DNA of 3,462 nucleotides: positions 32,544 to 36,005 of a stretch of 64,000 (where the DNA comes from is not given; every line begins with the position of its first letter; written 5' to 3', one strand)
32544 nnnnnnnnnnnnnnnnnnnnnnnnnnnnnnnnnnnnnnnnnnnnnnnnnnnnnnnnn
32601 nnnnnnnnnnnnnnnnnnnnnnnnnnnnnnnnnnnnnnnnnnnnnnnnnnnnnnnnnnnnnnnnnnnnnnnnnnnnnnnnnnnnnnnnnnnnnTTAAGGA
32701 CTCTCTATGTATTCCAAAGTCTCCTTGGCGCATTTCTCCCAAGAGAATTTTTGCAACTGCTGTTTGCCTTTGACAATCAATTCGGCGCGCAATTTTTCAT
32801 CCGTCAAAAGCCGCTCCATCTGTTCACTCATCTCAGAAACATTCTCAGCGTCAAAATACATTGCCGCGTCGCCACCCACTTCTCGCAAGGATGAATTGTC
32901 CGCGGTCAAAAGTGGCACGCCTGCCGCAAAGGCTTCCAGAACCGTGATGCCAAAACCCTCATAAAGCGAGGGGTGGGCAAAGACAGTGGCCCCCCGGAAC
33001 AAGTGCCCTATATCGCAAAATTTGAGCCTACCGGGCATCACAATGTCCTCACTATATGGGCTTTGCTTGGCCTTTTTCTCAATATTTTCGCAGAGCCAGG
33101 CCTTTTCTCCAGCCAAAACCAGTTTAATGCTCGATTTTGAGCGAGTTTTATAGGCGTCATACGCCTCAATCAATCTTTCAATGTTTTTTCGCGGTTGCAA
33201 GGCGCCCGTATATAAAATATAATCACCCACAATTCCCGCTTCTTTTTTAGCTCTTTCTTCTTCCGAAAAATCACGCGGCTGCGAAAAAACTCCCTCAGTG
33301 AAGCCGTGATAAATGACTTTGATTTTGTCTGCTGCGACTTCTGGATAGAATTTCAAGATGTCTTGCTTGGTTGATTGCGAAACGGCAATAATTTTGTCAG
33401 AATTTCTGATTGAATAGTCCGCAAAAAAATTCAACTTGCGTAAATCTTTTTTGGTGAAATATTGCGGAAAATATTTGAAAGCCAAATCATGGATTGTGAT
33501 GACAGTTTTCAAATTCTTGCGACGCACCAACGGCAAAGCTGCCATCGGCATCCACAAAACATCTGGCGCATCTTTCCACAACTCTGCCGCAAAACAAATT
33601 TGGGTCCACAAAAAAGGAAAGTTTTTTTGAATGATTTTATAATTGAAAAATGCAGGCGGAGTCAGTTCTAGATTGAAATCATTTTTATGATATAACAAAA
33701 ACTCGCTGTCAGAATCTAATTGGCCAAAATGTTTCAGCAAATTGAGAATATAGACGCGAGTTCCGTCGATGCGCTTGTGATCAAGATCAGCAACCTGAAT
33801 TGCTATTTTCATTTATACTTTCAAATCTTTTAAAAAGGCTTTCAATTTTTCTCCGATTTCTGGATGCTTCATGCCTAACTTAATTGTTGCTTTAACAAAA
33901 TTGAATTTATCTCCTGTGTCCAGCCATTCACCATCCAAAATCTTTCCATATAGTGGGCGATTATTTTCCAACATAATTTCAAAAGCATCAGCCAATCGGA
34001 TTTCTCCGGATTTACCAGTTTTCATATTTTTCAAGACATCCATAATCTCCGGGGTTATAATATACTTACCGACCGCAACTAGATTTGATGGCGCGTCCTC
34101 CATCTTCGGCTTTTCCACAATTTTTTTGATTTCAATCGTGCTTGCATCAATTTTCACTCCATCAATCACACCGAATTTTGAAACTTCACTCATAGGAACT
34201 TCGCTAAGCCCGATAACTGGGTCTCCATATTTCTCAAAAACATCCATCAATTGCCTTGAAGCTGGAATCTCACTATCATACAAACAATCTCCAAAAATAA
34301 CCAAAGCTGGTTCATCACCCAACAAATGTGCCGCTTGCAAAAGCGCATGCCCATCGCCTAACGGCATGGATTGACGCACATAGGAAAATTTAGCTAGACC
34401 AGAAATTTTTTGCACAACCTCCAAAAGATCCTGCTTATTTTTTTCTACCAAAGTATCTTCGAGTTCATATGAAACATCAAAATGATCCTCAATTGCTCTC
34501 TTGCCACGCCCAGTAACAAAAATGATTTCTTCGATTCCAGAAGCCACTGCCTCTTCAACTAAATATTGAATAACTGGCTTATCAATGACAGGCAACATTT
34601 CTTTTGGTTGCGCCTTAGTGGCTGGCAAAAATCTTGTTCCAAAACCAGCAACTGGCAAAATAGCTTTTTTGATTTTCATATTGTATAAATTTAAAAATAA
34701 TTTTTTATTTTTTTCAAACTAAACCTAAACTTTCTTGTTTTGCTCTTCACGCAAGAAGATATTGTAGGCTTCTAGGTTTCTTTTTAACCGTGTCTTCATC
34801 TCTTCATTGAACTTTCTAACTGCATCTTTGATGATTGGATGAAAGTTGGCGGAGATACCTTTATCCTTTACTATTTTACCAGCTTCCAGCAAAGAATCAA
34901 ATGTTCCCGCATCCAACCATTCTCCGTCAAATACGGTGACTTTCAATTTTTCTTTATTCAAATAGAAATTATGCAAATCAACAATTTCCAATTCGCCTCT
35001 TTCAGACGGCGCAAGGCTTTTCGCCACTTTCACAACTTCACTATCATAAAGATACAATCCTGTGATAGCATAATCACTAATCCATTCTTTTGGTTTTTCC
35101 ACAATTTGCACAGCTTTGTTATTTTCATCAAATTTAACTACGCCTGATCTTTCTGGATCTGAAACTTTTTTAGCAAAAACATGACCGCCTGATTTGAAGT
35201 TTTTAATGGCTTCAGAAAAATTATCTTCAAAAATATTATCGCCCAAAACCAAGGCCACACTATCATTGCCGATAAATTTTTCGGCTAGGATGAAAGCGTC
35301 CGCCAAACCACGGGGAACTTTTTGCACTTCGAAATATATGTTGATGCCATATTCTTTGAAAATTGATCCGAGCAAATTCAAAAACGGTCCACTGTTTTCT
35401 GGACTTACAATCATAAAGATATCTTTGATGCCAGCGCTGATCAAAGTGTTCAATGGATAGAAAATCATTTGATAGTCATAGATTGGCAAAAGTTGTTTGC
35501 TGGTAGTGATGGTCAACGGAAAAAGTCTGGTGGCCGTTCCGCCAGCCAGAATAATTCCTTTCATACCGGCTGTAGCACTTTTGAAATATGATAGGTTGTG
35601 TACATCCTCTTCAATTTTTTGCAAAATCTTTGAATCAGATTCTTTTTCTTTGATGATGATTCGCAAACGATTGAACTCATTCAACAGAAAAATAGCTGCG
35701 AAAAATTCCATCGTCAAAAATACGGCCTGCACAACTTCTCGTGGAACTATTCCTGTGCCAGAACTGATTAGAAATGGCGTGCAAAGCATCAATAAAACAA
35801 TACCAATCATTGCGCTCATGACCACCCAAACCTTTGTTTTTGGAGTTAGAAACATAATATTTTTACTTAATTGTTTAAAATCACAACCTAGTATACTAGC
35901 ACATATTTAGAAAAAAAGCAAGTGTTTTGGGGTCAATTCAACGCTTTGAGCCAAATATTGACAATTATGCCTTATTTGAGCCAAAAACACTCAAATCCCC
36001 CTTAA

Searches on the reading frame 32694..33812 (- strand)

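Call 7: search_protein_families(library=pfam, proteins=[window:32694-33812:-], max_evalue=0.001)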
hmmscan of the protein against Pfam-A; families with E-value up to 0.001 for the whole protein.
window:32694-33812:- (372 aa): 7 families
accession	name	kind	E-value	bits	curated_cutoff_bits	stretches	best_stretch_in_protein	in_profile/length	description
PF00534.26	Glycos_transf_1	-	1.6e-31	109.6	26.4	1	185-351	4-171/172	Glycosyl transferases group 1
PF13692.12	Glyco_trans_1_4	-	2.4e-23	83.4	27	1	198-338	3-142/142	Glycosyl transferases group 1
PF13439.12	Glyco_transf_4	-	1.7e-15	57.9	28.5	1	16-170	2-165/170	Glycosyltransferase Family 4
PF20706.3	GT4-conflict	-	1.4e-10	41.1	26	1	199-363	200-383/385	Family 4 Glycosyltransferase in conflict systems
PF13524.12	Glyco_trans_1_2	-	7e-07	29.7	25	1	229-366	15-143/144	Glycosyl transferase-like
PF08323.17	Glyco_transf_5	-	4.4e-05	23.7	22.7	1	97-156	147-228/239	Starch synthase catalytic domain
PF13579.12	Glyco_trans_4_4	-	0.00086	20.1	29.7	0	87-168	80-156/158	Glycosyl transferase 4-like domain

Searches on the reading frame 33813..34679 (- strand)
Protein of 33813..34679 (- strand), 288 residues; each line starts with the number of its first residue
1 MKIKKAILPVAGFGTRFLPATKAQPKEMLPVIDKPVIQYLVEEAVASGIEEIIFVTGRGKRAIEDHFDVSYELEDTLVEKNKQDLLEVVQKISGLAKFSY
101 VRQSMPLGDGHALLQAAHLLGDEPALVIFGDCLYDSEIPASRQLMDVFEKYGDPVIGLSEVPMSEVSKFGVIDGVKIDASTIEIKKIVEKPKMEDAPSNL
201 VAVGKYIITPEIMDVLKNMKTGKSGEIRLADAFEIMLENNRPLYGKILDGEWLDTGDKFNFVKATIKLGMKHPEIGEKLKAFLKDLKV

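Call 7: search_protein_families(library=pfam, proteins=[window:33813-34679:-], max_evalue=0.001)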
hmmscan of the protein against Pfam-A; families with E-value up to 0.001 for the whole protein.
window:33813-34679:- (288 aa): 2 families
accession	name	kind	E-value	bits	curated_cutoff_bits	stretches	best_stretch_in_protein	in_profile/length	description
PF00483.29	NTP_transferase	-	6.3e-34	118.1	21.2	1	6-265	2-239/245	Nucleotidyl transferase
PF12804.13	NTP_transf_3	-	0.00079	20.1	27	0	10-65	5-53/160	MobA-like NTP transferase domain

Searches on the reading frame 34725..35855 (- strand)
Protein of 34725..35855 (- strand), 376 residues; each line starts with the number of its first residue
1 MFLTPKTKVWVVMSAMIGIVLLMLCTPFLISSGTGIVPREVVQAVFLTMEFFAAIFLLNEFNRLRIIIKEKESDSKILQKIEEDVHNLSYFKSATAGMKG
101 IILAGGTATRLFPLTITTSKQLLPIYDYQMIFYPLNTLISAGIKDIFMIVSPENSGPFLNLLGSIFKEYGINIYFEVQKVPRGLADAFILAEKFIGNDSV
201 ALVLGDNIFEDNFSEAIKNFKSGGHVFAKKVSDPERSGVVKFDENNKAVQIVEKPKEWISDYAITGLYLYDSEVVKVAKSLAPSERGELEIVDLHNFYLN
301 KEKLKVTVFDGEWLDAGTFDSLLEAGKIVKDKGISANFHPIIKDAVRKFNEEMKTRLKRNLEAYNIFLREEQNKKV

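Call 7: search_protein_families(library=pfam, proteins=[window:34725-35855:-], max_evalue=0.001)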
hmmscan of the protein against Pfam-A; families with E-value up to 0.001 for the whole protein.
window:34725-35855:- (376 aa): 2 families
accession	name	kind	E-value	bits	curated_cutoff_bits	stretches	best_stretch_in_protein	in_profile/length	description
PF00483.29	NTP_transferase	-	5.9e-56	190.2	21.2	1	99-329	1-242/245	Nucleotidyl transferase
PF12804.13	NTP_transf_3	-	1.9e-05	25.4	27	1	100-221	1-112/160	MobA-like NTP transferase domain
